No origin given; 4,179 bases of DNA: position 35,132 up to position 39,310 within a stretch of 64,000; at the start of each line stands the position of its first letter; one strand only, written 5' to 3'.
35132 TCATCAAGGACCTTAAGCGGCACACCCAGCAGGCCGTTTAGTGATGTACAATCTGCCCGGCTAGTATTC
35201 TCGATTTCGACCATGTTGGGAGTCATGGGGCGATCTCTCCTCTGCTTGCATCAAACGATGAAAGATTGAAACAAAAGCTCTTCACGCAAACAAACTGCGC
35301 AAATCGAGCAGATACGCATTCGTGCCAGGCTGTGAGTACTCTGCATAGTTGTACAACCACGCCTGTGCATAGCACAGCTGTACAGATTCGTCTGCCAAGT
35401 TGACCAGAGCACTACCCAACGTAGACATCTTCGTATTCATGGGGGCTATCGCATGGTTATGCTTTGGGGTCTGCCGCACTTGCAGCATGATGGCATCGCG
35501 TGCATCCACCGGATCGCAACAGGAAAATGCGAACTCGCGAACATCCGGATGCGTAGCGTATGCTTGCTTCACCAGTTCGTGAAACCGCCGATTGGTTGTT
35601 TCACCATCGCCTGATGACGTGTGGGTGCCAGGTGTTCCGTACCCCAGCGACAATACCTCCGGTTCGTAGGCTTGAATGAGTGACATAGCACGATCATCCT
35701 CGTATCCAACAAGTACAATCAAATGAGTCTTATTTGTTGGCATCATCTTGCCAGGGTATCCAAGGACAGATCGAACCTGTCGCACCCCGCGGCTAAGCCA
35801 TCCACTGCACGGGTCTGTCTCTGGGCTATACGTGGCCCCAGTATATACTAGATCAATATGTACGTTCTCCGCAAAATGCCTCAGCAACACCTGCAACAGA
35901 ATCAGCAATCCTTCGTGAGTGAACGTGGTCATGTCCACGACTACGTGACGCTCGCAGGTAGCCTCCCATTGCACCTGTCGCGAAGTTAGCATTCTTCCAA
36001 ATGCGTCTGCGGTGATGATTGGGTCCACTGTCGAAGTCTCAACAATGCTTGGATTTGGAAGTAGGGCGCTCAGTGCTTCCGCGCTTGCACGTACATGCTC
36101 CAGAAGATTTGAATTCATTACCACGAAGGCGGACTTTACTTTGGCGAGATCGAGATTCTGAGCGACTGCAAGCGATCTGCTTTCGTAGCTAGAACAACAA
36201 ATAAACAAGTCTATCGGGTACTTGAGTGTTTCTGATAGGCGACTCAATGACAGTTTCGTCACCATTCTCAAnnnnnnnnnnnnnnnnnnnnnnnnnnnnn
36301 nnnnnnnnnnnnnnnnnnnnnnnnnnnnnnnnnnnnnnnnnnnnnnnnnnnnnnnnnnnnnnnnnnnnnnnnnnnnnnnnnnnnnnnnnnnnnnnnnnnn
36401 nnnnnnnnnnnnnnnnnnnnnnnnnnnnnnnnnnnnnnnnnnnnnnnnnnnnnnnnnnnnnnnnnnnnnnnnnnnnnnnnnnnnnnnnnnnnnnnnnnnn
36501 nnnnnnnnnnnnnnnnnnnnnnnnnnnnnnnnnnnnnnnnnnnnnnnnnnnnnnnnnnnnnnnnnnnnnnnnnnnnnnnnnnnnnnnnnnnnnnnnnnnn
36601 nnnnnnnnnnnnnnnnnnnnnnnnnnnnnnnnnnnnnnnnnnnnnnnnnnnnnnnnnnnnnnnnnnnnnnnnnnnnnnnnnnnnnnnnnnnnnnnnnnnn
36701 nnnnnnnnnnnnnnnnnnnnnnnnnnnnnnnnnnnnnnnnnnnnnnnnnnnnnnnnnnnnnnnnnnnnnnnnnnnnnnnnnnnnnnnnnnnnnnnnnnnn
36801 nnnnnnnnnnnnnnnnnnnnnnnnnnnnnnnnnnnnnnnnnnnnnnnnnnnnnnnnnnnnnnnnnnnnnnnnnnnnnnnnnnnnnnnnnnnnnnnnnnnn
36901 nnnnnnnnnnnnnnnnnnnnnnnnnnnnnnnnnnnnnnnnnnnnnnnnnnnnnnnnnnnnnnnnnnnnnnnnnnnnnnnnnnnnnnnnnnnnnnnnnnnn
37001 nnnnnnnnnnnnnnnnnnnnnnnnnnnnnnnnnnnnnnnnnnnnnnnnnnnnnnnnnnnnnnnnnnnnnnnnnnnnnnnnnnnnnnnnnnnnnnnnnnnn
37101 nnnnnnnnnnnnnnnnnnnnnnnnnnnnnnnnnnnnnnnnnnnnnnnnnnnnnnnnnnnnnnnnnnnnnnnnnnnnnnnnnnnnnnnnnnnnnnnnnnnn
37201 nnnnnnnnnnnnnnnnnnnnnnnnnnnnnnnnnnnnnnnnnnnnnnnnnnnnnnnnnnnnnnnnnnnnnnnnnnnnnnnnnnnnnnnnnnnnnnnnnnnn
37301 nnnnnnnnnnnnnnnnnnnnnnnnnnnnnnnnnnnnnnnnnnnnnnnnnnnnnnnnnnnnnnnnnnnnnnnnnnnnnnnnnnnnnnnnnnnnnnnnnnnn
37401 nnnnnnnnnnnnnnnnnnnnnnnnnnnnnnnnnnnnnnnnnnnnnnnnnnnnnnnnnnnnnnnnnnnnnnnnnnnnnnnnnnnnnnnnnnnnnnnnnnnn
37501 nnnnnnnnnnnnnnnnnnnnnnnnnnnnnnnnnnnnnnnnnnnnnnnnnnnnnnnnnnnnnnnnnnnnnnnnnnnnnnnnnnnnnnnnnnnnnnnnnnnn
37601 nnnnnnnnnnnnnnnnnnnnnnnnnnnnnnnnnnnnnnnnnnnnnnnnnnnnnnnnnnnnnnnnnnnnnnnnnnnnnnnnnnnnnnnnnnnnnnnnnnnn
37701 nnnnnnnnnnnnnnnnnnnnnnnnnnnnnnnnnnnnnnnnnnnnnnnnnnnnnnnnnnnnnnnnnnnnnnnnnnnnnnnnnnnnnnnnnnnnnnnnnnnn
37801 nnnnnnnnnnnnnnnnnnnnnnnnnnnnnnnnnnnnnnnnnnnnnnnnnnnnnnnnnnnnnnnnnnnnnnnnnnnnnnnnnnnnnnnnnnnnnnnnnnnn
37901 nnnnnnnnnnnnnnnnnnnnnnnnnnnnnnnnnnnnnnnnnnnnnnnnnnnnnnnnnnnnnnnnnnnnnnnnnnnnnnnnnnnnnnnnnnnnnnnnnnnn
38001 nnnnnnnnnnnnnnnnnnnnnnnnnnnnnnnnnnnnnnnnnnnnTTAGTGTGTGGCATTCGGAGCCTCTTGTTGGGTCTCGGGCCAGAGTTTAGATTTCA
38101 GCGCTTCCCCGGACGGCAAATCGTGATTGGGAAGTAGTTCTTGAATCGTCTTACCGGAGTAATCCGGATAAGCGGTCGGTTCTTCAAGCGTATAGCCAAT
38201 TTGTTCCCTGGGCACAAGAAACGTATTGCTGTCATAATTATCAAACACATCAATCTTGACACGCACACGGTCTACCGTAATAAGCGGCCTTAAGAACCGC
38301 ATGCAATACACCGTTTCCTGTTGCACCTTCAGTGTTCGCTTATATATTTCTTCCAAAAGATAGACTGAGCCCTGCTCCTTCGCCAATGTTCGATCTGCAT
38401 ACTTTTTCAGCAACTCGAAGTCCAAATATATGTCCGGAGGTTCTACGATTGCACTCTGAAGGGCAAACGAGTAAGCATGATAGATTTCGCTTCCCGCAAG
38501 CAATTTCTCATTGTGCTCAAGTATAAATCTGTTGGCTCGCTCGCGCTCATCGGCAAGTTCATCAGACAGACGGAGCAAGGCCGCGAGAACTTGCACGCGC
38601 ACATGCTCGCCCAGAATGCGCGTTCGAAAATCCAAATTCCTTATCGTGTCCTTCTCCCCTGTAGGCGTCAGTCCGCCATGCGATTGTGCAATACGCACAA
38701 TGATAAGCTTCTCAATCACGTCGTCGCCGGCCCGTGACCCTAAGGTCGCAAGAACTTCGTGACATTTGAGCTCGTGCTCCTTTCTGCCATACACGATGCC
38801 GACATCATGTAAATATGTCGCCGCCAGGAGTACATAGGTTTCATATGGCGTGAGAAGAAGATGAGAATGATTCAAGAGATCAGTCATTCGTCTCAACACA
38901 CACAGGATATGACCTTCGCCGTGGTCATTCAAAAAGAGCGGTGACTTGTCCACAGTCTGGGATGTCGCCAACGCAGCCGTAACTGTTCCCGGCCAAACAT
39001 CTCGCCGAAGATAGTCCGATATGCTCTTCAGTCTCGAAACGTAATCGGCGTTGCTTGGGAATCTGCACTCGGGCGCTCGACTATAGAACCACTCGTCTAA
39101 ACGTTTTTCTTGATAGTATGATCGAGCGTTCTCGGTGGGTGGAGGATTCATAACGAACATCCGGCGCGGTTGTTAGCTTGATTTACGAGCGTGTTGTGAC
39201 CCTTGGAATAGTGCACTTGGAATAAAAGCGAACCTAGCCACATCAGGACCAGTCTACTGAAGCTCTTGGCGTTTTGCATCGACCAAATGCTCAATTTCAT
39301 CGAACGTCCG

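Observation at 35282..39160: Overlapping three-gene operon HD phosphohydrolase / P-loop NTPase / 329-aa unknown: second candidate defence module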

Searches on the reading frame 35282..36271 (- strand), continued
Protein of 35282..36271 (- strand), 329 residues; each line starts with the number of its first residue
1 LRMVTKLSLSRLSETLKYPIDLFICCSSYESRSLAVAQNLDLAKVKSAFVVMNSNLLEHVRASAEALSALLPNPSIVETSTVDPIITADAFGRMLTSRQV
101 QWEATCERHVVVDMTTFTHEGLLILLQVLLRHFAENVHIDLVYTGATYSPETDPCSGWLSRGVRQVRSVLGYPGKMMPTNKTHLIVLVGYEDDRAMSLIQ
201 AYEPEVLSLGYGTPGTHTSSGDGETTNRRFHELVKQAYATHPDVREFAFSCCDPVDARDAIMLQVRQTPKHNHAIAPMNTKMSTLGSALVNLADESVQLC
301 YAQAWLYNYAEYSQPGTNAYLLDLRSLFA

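Call 101: find_related_loci(query=A1, collection=viral_contigs, flank=8000)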
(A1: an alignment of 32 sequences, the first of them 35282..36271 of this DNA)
Query A1 (329 aa) in viral_contigs; peptide patterns used: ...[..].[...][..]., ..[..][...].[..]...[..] (x = any residue, [..] = any of these).
13 stretches matched a pattern; 2 encode a relative of the query (tblastn E <= 1e-3); 2 distinct loci.
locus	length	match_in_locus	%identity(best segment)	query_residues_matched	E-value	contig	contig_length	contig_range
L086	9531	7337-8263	40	1-313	8e-62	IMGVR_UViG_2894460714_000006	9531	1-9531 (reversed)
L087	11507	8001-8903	38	19-324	4e-60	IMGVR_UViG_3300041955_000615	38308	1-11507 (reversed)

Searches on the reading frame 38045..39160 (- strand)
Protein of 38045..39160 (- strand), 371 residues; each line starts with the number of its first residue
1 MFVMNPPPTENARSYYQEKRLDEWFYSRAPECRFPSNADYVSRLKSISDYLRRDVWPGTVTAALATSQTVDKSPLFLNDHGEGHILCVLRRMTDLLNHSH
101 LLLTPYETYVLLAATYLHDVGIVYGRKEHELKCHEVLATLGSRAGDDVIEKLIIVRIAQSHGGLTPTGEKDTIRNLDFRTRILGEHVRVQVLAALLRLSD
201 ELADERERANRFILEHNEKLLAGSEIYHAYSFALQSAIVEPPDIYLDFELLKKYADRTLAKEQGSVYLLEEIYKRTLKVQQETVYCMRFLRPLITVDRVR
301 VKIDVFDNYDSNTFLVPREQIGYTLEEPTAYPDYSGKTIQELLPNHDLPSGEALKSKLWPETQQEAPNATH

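Call 3: search_protein_families(library=pfam, proteins=[window:38045-39160:-], max_evalue=1)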
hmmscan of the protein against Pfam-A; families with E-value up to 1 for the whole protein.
window:38045-39160:- (371 aa): 2 families
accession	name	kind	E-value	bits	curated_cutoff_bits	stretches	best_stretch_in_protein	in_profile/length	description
PF24391.1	HD-CE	-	1.7e-22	80.8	27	1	78-257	5-240/263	HD-CE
PF21591.2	Hera_DD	-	0.067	13.4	27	1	168-198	22-51/52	RNA helicase Hera, dimerization domain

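Call 4: search_protein_families(library=padloc, proteins=[window:38045-39160:-], max_evalue=1)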
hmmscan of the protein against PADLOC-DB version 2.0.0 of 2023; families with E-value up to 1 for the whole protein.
window:38045-39160:- (371 aa): 1 family
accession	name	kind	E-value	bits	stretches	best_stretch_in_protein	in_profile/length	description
PDLC03762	RT_UG24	-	0.0034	13.6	2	80-124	702-747/1036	DRT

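Call 5: search_protein_families(library=ncbifam, proteins=[window:38045-39160:-], max_evalue=1)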
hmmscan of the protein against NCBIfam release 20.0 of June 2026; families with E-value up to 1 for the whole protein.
window:38045-39160:- (371 aa): 0 families

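Call 35: search_solved_structures(query=window:38045-39160:-, max_evalue=1)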
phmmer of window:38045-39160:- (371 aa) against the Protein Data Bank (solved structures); distinct sequences matched with E-value up to 1: 0.

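Call 41: find_homologous_proteins(query=window:38045-39160:-)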
Query window:38045-39160:- (371 aa): 11 proteins with E <= 0.001 among 8000 candidates.
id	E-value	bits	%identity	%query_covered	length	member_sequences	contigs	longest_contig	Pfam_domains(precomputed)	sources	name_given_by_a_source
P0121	2.1e-181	621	100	75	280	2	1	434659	PF24391.2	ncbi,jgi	ncbi:MAG TPA: hypothetical protein VGL38_08085 [bacterium]|jgi:hypothetical protein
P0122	7.2e-68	247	41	95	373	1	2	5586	PF24391.2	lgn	-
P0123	2.5e-65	239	46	84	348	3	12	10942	PF24391.2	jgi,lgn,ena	jgi:hypothetical protein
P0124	4.6e-63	231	39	88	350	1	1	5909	PF24391.2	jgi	-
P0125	2.0e-59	220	39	88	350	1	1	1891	PF24391.2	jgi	jgi:hypothetical protein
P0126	3.2e-58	216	42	84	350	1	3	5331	PF24391.2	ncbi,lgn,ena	-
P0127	4.3e-57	212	38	94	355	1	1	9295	PF24391.2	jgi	jgi:hypothetical protein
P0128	2.5e-55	206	37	97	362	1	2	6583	PF24391.2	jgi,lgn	-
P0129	2.5e-54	203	45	70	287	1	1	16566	PF24391.2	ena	-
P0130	8.8e-33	132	33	78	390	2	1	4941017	PF24391.2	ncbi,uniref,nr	ncbi:hypothetical protein FRZ06_08000 [Anoxybacterium hadale]|uniref:Uncharacterized protein n=1 Tax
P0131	2.1e-32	131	32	78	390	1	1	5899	PF24391.2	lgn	-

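Call 52: predict_structure(alignment_id=A2)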
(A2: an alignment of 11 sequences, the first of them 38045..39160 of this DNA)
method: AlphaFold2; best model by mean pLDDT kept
length: 371 residues; sequences in the alignment: 11
mean_pLDDT: 79.1   pTM: 0.83
mean pLDDT of the five models: 79.1, 77.8, 77.7, 77.7, 77.4
residues with pLDDT >= 90: 129; 70-90: 143; 50-70: 66; < 50: 33
segments of 3 or more residues with pLDDT < 50: 1-9, 65-75, 362-371
pLDDT, mean of each block of 10 residues (from residue 1): 42 82 87 77 92 81 51 49 88 91 93 91 72 85 81 90 61 84 90 95 76 60 77 89 93 88 86 90 90 92 84 72 80 64 78 87 45 34
secondary structure, 60 per line:
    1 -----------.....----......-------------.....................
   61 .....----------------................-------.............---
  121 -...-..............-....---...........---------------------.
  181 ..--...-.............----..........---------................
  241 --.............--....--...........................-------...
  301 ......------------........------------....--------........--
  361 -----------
elements in order: H12-16 H21-26 H40-65 H82-97 H105-117 H126-139 H141-144 H148-158 E180-182 E185-187 H189-201 H206-215 H225-233 E234-240 E243-251 H252-255 E258-261 E264-267 H268-290 E298-306 E319-326 H339-342 H351-358
